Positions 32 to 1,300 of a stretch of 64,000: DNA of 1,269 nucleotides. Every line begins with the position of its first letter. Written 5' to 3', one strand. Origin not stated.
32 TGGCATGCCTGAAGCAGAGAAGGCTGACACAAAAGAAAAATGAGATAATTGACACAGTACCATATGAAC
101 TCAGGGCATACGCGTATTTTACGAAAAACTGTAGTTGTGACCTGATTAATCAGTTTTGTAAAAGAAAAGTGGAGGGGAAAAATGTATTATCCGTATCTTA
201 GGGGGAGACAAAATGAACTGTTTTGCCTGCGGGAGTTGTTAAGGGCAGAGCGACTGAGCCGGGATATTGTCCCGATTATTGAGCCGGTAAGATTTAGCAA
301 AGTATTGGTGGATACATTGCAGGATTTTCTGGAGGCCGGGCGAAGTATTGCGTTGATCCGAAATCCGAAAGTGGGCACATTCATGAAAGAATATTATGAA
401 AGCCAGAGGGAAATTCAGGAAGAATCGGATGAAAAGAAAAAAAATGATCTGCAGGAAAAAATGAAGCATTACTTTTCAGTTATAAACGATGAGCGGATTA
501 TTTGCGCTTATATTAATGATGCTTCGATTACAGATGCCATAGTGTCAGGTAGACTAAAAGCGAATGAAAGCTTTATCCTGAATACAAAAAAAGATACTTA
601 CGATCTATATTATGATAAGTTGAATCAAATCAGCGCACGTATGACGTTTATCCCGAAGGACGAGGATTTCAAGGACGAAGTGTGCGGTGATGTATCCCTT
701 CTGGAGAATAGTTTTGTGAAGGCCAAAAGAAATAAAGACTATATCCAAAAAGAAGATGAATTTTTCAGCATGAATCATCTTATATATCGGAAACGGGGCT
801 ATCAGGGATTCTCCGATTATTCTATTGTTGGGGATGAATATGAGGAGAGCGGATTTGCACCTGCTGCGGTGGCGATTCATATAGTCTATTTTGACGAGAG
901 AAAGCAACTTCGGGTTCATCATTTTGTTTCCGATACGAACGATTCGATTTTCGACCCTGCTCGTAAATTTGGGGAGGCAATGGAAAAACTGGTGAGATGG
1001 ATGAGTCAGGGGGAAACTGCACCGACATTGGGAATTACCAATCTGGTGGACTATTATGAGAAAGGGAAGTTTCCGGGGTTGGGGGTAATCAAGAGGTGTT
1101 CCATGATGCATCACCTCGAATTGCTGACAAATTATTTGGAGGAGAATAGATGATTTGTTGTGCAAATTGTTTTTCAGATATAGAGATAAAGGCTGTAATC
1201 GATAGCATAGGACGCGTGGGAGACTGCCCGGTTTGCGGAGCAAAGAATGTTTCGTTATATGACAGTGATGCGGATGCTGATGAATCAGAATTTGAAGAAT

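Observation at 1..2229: Uncharacterised three-gene sce7726/sce7725/RES cassette in the BREX variable slot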

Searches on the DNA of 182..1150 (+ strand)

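Call 117: search_dna_similar(query=L093:5092-7960:+, collection=ecoli_genomes, mode=distant, max_rows=12)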
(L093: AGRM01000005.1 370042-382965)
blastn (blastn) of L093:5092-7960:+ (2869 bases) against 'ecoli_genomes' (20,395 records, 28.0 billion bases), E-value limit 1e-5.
Records with a match: 19; places in all: 19; records where one place covers at least 80% of the query: 18.
Genomes with a match: 19 of 5426; with a place that covers at least 80% of the query: 18. Places per genome that has any: lowest 1, median 1, highest 1. On chromosomes: 19 places; on plasmids: 0.
Best place of each record, by identity: 95-99% 19.
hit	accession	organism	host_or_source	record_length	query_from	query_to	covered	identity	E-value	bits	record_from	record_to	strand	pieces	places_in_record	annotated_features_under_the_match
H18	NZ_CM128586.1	Escherichia coli strain 300444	Homo sapiens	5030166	1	2869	100%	97.8%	0e+0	4886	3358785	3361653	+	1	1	RES domain-containing protein | sce7725 family protein | sce7726 family protein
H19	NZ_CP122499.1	Escherichia coli strain W409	chicken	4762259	1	2869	100%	97.4%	0e+0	4841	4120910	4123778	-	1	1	RES domain-containing protein | sce7725 family protein | sce7726 family protein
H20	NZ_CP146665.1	Escherichia coli strain MS 115-1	Homo sapiens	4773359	1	2869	100%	97.4%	0e+0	4841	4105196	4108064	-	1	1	RES domain-containing protein | sce7725 family protein | sce7726 family protein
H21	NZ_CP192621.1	Escherichia coli strain LD91-1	Homo sapiens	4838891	1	2869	100%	97.4%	0e+0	4841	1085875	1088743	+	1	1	RES domain-containing protein | sce7725 family protein | sce7726 family protein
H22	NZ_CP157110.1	Escherichia coli strain UTME-9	Sus scrofa domesticus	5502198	1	2869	100%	97.4%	0e+0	4833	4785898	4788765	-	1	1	RES domain-containing protein | sce7725 family protein | sce7726 family protein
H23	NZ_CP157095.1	Escherichia coli strain UTME-12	Sus scrofa domesticus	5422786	1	2869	100%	97.4%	0e+0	4833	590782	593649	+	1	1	RES domain-containing protein | sce7725 family protein | sce7726 family protein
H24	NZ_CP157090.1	Escherichia coli strain UTME-14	Sus scrofa domesticus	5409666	1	2869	100%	97.4%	0e+0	4833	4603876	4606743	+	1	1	RES domain-containing protein | sce7725 family protein | sce7726 family protein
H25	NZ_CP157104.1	Escherichia coli strain UTME-10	Sus scrofa domesticus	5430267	1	2869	100%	97.3%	0e+0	4814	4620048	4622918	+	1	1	RES domain-containing protein | sce7725 family protein | sce7726 family protein | hypothetical protein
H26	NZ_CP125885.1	Escherichia coli strain AHS8C65RI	chicken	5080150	1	2869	100%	97.2%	0e+0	4809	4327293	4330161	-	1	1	RES family NAD+ phosphorylase | sce7725 family protein | sce7726 family protein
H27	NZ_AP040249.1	Escherichia coli strain B1-56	river water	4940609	1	2869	100%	97.2%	0e+0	4809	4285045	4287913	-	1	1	RES family NAD+ phosphorylase | sce7725 family protein | sce7726 family protein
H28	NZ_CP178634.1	Escherichia coli strain VTB96775v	Chicken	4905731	1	2869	100%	97.1%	0e+0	4805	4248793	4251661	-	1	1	RES domain-containing protein | sce7725 family protein | sce7726 family protein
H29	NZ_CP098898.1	Escherichia coli strain CUVET19-1937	Felis catus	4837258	1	2869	100%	97.1%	0e+0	4805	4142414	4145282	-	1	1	RES domain-containing protein | sce7725 family protein | sce7726 family protein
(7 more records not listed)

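Call 118: get_annotated_region(hit=H20, flank=12000)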
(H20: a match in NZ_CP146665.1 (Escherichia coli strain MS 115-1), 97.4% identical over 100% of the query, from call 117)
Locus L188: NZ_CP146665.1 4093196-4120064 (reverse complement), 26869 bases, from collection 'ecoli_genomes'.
description: Escherichia coli strain MS 115-1 chromosome, complete genome
organism: Escherichia coli strain MS 115-1 (NCBI taxid 562)
replicon: chromosome; assembly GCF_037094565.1
host: Homo sapiens; source: Sigmoid Colon; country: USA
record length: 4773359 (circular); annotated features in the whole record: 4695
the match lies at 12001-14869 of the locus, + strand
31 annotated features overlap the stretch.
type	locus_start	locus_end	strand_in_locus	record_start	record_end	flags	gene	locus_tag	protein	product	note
CDS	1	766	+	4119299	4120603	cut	-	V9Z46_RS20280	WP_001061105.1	site-specific integrase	-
CDS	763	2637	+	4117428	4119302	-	-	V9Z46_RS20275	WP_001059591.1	DNA-binding protein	-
CDS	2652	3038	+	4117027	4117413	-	-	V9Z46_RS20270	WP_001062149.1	hypothetical protein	-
CDS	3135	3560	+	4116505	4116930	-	-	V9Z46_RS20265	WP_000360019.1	hypothetical protein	-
CDS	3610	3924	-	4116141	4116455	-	-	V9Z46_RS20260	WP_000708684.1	hypothetical protein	-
CDS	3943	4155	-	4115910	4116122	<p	-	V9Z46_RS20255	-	hypothetical protein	incomplete; partial in the middle of a contig; missing N-terminus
CDS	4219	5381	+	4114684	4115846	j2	-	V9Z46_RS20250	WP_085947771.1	IS3-like element IS3 family transposase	programmed frameshift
CDS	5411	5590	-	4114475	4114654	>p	-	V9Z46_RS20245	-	hypothetical protein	incomplete; partial in the middle of a contig; missing C-terminus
CDS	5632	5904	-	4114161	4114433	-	-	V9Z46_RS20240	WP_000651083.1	hypothetical protein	-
CDS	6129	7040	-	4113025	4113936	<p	-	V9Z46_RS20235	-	relaxase/mobilization nuclease domain-containing protein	incomplete; partial in the middle of a contig; missing N-terminus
CDS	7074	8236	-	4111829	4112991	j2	-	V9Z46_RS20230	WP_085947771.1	IS3-like element IS3 family transposase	programmed frameshift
CDS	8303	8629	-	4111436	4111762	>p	-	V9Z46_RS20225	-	relaxase/mobilization nuclease domain-containing protein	incomplete; partial in the middle of a contig; missing C-terminus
CDS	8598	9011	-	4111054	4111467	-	-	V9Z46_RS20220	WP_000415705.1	hypothetical protein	-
CDS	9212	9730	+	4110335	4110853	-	-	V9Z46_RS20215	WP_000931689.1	hypothetical protein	-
CDS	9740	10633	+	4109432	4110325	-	-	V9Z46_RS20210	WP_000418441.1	Kiwa anti-phage protein KwaB-like domain-containing protein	-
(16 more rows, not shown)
